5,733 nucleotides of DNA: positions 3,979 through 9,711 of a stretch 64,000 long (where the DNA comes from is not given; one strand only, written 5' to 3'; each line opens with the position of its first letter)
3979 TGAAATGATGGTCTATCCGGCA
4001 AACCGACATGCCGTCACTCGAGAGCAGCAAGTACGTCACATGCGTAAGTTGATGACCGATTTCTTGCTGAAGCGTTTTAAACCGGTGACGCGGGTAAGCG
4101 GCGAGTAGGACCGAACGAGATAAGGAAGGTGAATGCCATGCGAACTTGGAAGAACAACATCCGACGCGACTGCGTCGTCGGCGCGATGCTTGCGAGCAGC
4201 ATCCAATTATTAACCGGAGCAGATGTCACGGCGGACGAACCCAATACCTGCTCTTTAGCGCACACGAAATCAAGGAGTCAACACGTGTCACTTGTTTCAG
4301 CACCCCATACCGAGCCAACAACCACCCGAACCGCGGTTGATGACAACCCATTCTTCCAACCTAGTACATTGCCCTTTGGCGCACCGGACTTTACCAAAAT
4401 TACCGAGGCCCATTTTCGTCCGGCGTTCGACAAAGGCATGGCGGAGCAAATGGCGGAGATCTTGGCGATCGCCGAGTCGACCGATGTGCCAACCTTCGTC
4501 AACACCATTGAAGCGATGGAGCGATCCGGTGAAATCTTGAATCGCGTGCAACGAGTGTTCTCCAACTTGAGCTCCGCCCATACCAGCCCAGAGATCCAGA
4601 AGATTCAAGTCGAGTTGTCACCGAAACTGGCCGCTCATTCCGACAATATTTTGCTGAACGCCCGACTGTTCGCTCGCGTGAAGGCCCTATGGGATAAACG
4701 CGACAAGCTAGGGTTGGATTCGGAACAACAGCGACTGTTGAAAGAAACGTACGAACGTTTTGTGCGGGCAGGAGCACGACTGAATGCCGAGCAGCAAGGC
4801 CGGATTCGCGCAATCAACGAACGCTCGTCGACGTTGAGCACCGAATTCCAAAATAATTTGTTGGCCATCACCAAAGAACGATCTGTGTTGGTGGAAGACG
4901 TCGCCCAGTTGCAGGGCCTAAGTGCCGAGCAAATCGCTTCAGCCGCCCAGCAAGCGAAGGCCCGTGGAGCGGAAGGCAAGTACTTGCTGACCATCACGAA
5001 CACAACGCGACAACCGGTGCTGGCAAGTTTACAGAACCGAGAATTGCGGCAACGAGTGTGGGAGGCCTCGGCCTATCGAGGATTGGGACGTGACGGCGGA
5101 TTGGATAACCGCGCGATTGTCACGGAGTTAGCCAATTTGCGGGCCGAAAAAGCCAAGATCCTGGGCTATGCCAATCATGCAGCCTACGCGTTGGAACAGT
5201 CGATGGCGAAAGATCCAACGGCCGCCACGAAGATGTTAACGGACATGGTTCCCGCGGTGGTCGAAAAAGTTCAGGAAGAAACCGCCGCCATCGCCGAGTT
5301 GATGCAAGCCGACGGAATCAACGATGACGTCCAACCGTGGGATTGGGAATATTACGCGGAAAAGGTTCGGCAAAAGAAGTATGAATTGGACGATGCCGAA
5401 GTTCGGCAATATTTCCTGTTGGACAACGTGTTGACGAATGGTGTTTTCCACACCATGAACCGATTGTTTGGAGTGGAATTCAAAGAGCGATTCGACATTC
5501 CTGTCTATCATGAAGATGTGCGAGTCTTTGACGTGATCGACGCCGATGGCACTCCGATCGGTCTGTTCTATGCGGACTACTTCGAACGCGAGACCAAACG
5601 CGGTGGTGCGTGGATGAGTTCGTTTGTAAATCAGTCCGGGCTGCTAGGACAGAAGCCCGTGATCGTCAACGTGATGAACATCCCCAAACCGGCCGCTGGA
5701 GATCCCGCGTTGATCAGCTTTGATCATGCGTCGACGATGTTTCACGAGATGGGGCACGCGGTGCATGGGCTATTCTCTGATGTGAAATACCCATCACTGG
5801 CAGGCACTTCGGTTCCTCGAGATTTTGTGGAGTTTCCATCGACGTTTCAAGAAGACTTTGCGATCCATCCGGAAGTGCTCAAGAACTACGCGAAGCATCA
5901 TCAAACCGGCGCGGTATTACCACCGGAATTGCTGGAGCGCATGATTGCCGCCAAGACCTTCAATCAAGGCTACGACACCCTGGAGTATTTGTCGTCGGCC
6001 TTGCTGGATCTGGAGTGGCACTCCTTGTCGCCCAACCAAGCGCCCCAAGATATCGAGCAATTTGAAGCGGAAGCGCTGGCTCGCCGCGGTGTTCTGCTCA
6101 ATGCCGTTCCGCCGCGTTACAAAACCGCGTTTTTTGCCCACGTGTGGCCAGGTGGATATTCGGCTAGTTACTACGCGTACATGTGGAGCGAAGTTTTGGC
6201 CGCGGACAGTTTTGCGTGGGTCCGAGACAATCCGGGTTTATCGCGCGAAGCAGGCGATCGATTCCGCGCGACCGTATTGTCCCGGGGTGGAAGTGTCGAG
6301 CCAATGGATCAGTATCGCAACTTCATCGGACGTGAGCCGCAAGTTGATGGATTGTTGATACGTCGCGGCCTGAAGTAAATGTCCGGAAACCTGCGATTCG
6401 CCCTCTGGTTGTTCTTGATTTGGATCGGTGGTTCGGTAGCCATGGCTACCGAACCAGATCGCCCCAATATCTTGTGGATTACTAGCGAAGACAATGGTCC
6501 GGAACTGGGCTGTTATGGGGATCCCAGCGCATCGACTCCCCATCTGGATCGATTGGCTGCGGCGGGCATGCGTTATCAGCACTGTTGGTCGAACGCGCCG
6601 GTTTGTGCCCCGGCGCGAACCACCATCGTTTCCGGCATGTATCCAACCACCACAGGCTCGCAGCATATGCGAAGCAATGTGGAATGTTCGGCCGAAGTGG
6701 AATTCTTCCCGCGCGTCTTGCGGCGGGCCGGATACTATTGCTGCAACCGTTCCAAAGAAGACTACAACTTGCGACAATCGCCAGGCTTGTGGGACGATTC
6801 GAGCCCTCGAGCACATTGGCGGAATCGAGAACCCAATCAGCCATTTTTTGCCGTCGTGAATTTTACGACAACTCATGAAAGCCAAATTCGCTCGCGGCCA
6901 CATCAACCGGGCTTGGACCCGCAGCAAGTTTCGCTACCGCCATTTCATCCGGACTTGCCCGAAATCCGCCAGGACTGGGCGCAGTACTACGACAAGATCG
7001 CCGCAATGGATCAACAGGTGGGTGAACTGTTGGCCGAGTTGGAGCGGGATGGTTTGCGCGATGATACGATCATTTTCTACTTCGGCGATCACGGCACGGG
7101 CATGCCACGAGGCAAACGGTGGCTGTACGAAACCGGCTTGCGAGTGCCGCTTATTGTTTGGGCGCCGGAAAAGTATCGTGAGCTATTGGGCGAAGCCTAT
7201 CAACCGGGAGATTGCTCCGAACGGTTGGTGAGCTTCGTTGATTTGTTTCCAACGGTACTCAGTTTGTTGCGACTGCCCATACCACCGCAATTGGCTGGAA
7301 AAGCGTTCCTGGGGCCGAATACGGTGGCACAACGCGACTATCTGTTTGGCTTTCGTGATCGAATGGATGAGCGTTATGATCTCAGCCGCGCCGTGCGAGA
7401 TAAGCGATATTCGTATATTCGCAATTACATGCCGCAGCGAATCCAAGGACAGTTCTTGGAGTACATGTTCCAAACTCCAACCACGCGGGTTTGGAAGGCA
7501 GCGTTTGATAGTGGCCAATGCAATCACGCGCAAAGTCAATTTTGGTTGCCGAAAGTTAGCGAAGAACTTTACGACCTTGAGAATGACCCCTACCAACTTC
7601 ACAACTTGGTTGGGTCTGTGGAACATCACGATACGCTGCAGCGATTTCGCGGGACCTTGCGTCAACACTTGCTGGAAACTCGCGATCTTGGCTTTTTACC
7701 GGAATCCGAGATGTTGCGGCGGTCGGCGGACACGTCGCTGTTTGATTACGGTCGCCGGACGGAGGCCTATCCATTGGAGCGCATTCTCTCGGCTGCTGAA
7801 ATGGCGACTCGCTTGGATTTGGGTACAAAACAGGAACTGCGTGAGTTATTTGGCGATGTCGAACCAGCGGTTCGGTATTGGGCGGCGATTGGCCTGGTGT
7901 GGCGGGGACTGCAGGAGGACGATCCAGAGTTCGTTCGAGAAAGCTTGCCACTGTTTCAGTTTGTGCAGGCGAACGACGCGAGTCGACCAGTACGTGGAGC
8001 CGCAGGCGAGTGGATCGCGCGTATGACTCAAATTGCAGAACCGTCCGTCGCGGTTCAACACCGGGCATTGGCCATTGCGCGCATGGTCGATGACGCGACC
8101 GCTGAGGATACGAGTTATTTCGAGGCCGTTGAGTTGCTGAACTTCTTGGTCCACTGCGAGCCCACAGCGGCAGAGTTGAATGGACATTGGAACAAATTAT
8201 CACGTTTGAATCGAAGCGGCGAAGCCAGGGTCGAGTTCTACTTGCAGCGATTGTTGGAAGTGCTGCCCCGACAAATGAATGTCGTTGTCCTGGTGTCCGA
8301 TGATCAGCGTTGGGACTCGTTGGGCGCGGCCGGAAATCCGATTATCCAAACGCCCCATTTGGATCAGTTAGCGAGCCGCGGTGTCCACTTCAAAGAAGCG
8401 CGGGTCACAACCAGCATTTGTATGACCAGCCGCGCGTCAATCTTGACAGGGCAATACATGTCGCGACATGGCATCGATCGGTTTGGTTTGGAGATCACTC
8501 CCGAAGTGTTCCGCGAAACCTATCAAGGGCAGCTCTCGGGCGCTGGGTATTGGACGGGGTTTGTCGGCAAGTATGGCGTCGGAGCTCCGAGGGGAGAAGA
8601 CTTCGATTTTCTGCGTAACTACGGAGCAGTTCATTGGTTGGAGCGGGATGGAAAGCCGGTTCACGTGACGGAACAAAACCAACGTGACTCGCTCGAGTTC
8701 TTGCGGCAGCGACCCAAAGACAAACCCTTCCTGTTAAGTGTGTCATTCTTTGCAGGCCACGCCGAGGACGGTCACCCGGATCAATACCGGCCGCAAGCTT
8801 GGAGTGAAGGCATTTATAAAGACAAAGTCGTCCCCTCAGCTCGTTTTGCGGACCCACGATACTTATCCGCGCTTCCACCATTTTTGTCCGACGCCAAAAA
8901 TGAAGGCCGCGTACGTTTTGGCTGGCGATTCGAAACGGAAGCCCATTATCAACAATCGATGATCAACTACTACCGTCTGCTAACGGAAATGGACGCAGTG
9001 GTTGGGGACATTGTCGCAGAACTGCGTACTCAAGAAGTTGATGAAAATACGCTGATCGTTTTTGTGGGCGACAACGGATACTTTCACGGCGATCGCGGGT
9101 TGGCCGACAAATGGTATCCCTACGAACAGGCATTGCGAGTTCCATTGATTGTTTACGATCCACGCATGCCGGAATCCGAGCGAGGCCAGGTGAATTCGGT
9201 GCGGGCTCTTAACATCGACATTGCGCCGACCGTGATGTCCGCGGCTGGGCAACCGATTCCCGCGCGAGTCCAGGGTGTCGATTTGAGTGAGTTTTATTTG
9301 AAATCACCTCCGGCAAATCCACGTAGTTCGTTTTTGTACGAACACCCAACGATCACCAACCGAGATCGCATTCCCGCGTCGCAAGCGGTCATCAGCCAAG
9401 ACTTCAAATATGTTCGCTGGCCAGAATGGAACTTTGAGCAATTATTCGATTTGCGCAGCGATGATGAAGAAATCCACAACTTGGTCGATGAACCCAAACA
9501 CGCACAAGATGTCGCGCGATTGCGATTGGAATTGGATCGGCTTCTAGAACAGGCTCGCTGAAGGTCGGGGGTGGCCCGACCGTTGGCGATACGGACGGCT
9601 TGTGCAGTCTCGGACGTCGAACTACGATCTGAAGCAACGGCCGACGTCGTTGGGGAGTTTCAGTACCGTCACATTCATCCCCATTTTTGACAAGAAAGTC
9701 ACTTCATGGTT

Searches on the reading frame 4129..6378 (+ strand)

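Call 19: search_protein_families(library=pfam, proteins=[window:4129-6378:+], max_evalue=0.0001)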
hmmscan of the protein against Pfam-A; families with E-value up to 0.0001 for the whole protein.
window:4129-6378:+ (749 aa): 1 family
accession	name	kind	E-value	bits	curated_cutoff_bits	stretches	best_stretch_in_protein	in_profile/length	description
PF01432.26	Peptidase_M3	-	2.6e-134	449.5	27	1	298-745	2-454/457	Peptidase family M3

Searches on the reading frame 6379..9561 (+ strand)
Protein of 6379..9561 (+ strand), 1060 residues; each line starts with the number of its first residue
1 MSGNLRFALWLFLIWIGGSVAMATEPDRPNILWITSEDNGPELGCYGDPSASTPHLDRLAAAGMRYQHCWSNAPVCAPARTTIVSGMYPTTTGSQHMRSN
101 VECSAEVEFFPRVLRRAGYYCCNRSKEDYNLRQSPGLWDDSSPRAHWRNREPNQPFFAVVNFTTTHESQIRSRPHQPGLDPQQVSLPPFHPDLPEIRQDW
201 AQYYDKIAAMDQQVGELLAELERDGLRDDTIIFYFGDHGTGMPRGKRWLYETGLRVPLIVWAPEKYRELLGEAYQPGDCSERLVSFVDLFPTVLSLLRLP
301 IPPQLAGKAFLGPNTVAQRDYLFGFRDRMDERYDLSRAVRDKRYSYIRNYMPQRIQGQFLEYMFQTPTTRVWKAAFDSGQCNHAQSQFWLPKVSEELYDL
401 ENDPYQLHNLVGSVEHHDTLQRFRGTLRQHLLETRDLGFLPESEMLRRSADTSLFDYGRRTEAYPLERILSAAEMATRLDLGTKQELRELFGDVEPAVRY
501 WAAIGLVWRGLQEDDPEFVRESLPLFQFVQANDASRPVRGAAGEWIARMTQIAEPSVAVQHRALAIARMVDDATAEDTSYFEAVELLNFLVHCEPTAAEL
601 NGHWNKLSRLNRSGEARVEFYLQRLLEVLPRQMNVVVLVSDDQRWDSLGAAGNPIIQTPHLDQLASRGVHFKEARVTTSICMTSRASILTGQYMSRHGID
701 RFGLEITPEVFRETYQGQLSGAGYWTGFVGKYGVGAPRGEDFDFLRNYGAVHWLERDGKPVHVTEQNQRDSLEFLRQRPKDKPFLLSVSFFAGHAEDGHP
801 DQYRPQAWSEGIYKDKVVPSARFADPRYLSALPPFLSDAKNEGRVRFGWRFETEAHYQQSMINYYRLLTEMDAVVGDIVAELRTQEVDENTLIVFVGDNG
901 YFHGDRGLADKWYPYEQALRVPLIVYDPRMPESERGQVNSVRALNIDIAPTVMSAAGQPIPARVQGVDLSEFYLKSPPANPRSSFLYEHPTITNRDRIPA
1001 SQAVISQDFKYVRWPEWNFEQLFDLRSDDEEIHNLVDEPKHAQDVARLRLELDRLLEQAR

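Call 19: search_protein_families(library=pfam, proteins=[window:6379-9561:+], max_evalue=0.0001)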
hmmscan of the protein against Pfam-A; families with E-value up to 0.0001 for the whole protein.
window:6379-9561:+ (1060 aa): 4 families
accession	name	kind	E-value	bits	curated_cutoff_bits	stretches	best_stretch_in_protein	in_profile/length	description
PF00884.28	Sulfatase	-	4.7e-85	286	25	3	634-957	2-300/301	Sulfatase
PF16347.10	SGSH_C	-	1.4e-32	113.4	29.3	2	904-1056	1-152/154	N-sulphoglucosamine sulphohydrolase, C-terminal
PF01663.27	Phosphodiest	-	1.2e-17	65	23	1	635-919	1-236/342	Type I phosphodiesterase / nucleotide pyrophosphatase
PF02995.22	DUF229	-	1.2e-05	24.7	25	0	203-244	306-347/496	Protein of unknown function (DUF229)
